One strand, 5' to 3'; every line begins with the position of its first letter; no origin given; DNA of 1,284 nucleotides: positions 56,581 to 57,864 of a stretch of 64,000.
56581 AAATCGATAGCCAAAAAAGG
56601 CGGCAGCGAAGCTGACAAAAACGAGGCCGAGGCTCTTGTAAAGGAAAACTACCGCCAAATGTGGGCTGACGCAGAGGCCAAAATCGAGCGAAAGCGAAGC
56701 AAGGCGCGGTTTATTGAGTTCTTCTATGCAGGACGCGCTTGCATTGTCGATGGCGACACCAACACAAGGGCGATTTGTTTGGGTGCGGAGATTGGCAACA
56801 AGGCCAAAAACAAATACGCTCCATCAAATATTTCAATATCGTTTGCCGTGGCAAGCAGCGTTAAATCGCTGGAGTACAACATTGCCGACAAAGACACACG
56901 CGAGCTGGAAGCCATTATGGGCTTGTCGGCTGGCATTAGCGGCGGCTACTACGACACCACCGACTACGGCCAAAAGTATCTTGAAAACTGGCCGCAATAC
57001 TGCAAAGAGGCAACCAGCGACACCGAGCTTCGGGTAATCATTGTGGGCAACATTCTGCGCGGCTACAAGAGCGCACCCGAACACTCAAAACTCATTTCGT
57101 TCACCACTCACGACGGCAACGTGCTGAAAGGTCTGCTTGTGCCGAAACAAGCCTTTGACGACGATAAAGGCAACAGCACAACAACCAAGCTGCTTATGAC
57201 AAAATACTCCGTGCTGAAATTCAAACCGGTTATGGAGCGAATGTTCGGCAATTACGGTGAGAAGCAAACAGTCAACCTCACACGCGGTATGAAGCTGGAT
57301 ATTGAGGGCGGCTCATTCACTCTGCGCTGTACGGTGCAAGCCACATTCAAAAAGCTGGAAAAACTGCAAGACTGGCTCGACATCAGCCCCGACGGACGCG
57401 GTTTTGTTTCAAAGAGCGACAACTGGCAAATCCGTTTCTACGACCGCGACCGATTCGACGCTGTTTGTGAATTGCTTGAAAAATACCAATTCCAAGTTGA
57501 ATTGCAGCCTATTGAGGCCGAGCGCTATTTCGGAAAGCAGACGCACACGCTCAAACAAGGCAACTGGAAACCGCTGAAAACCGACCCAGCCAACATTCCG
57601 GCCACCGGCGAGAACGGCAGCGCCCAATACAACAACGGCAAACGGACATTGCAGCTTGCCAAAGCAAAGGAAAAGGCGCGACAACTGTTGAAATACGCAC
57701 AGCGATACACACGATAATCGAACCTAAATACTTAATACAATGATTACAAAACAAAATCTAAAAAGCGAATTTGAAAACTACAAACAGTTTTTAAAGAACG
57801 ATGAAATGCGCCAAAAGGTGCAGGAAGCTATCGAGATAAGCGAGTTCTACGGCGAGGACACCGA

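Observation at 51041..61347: Recurrent amphipathic R-x-R-[IL]-A-[EK]-A-[EK]...LL helix motif in five consecutive proteins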

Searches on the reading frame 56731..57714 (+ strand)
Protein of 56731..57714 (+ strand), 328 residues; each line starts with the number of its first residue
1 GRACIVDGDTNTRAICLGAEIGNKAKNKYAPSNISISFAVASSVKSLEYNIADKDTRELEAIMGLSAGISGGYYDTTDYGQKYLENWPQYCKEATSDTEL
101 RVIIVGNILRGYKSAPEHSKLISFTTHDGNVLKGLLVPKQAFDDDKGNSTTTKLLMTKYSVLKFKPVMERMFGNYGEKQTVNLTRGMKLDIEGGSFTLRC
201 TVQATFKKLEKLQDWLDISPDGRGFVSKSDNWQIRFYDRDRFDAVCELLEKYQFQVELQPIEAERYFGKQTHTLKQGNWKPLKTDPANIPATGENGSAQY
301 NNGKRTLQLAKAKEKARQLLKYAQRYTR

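Call 85: predict_structure(alignment_id=A5)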
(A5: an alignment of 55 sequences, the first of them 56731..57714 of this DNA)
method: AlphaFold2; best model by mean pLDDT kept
length: 328 residues; sequences in the alignment: 55
mean_pLDDT: 84.7   pTM: 0.49
mean pLDDT of the five models: 84.7, 84.7, 84.4, 84.3, 83.8
residues with pLDDT >= 90: 180; 70-90: 97; 50-70: 31; < 50: 20
segments of 3 or more residues with pLDDT < 50: 145-152, 293-300
pLDDT, mean of each block of 10 residues (from residue 1): 83 94 93 95 91 90 88 78 91 72 83 86 85 87 50 68 96 93 96 96 95 96 95 97 97 92 81 53 72 48 73 94 87
secondary structure, 60 per line:
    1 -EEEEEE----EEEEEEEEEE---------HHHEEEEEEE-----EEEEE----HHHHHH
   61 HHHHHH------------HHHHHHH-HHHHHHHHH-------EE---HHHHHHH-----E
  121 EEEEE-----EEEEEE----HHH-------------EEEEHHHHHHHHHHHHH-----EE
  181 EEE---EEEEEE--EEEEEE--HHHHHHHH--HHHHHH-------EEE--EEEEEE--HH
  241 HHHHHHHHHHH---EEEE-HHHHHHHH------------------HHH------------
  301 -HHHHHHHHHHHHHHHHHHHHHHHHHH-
elements in order: E2-7 E12-21 E34-40 E46-50 H55-66 H79-85 H87-95 H108-114 E120-125 E131-136 E157-160 H161-173 E179-183 E187-192 E195-200 H203-210 H213-218 E226-228 E231-236 H239-251 E255-258 H260-267 H302-327
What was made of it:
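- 57640..57708 (+): Class A motif copy forming the C-terminal tail of the Strawberry-notch-type helicase (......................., then TR and the stop). The AlphaFold2 model shows a helix at aa 1342-1367 with pLDDT 73-94, behind a low-confidence linker at aa 1308-1340 (call 85).
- On Docking or oligomerisation helix (HsdS D1/D2-like): The AlphaFold2 helicase C-terminal model has a helix at aa 1342-1367 (pLDDT 73-94) after a low-confidence linker (call 85).
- It is globular to aa ~1307, has a low-confidence linker at aa 1308-1340, and a confident helix at aa 1342-1367 (call 85).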

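Call 92: fold_search(model_id=the predicted structure, library=pdb)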
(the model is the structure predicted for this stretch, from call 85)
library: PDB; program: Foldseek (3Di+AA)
matches with E <= 10: 446; with E <= 0.001: 0
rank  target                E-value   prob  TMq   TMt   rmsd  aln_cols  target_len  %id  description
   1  3mmc_B                7.1e-02  0.57  0.15  0.14  13.2       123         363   20  Structure of the dissimilatory sulfite reductase from Archaeoglobus fulgidus (released 2010-05-12)
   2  9u48_A                1.2e-01  0.10  0.10  0.10  17.7       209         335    8  Cryo-EM structure of spMETTL16 in complex with U6 snRNA and SAM (released 2025-08-06)
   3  5tup_A                1.6e-01  0.08  0.10  0.12  22.6       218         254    9  X-ray Crystal Structure of the Aspergillus fumigatus Sliding Clamp (released 2017-02-22)
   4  8gjf_A                1.9e-01  0.07  0.10  0.12  22.5       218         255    8  afupcna bound with peptide mimetic (released 2024-01-24)
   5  7tku_F                2.9e-01  0.07  0.10  0.12  19.6       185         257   12  Structure of the yeast clamp loader (Replication Factor C RFC) bound to the open sliding clamp (Proliferating Cell Nuc (released 2022-02-16)
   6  9om8_D                3.0e-01  0.16  0.13  0.18  17.0       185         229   14  Crystal structure of PprA S-F filament from Deinococcus radiodurans (released 2025-05-28)
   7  5iy4_A                3.0e-01  0.05  0.09  0.11  22.3       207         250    7  Crystal structure of human PCNA in complex with the PIP box of DVC1 (released 2016-06-08)
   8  6cx4                  3.8e-01  0.06  0.10  0.12  20.9       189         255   10  V180A Mutant of Yeast PCNA (released 2018-04-11)
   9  3a8u                  4.0e-01  0.13  0.13  0.10  17.8       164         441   10  Crystal Structure of omega-Amino Acid:Pyruvate Aminotransferase (released 2009-11-10)
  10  4b98_A                4.2e-01  0.12  0.14  0.11  18.9       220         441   12  The structure of the omega aminotransferase from Pseudomonas aeruginosa (released 2013-03-27)
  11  3gpm                  4.5e-01  0.08  0.10  0.12  12.3       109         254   12  Structure of the trimeric form of the E113G PCNA mutant protein (released 2009-06-16)
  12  8dr1_H                4.5e-01  0.06  0.10  0.13  19.5       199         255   10  Consensus closed state of RFC:PCNA bound to a 3' ss/dsDNA junction (DNA2) (released 2022-08-17)
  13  4yhr                  5.0e-01  0.06  0.10  0.12  18.7       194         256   12  Crystal Structure of Yeast Proliferating Cell Nuclear Antigen (released 2015-03-18)
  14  3vkx                  5.0e-01  0.03  0.10  0.11  21.0       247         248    8  Structure of PCNA (released 2012-03-14)
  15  5v7k                  5.3e-01  0.06  0.11  0.13  18.9       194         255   11  PCNA mutant D41A/D42A Protein Defective in Gene Silencing (released 2018-03-14)
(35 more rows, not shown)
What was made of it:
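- Tried and rejected: Foldseek of the helicase C-terminal model against the PDB gave nothing at E<0.07 (call 92).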
